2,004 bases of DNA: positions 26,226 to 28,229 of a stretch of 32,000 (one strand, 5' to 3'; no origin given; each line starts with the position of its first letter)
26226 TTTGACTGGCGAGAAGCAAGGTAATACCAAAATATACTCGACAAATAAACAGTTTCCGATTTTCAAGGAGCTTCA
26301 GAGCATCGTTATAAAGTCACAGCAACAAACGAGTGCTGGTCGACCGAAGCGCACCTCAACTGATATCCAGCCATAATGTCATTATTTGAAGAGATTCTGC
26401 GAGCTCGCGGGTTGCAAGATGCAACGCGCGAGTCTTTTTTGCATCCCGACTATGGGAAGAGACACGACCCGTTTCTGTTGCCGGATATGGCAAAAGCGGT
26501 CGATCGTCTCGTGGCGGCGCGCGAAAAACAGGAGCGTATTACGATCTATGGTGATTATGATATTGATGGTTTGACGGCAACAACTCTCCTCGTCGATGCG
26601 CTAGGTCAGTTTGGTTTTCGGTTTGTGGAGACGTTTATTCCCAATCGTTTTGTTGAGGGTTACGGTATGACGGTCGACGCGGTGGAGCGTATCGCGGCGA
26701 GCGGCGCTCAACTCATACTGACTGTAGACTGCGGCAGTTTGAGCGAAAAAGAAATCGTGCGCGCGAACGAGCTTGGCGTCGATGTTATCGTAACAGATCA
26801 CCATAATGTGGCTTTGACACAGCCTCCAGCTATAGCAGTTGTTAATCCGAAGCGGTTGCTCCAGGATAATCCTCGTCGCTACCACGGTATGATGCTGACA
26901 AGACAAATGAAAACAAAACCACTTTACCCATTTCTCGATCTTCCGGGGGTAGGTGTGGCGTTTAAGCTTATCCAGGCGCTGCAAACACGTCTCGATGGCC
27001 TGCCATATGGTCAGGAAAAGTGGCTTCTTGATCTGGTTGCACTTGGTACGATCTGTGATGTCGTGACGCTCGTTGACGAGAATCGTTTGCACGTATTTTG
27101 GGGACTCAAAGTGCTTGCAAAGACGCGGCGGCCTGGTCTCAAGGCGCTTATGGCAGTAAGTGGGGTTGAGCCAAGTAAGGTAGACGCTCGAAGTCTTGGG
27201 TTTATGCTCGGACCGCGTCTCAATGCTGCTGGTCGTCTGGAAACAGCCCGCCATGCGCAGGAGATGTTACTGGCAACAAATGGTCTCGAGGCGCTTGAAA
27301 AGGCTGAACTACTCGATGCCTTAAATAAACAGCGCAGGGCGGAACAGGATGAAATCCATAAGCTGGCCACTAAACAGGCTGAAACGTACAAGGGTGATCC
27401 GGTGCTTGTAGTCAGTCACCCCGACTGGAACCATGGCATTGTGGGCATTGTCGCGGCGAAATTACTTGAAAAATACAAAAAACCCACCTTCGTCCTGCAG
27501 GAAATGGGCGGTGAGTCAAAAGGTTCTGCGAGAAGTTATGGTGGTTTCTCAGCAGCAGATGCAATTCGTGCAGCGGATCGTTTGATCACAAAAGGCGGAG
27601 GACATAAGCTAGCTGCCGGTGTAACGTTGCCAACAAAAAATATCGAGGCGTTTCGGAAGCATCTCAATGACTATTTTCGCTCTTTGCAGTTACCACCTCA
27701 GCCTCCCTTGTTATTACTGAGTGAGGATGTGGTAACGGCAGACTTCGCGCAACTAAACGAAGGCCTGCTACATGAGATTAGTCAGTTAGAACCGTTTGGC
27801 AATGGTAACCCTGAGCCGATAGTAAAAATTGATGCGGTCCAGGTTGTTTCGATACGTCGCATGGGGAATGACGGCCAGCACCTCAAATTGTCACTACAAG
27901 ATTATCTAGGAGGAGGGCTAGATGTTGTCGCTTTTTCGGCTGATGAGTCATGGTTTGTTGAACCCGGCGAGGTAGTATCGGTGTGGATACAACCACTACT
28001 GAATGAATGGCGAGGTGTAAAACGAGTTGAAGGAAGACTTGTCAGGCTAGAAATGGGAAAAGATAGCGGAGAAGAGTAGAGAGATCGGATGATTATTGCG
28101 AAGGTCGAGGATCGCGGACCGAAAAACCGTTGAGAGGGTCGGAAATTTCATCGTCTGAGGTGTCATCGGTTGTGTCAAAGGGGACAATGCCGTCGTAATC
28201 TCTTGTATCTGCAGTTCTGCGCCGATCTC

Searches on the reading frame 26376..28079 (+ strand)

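Call 93: search_protein_families(library=pfam, proteins=[window:26376-28079:+], max_evalue=0.01)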
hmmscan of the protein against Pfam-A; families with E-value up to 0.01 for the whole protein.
window:26376-28079:+ (567 aa): 3 families
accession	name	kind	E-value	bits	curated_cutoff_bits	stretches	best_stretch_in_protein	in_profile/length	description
PF17768.7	RecJ_OB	-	4.7e-22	78.5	27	1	456-553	6-103/107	RecJ OB domain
PF01368.27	DHH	-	3e-20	73.2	28.1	1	54-225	1-125/125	DHH family, N-terminal domain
PF02272.25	DHHA1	-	6.8e-17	62.2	25.9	1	341-435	2-101/102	DHHA1 domain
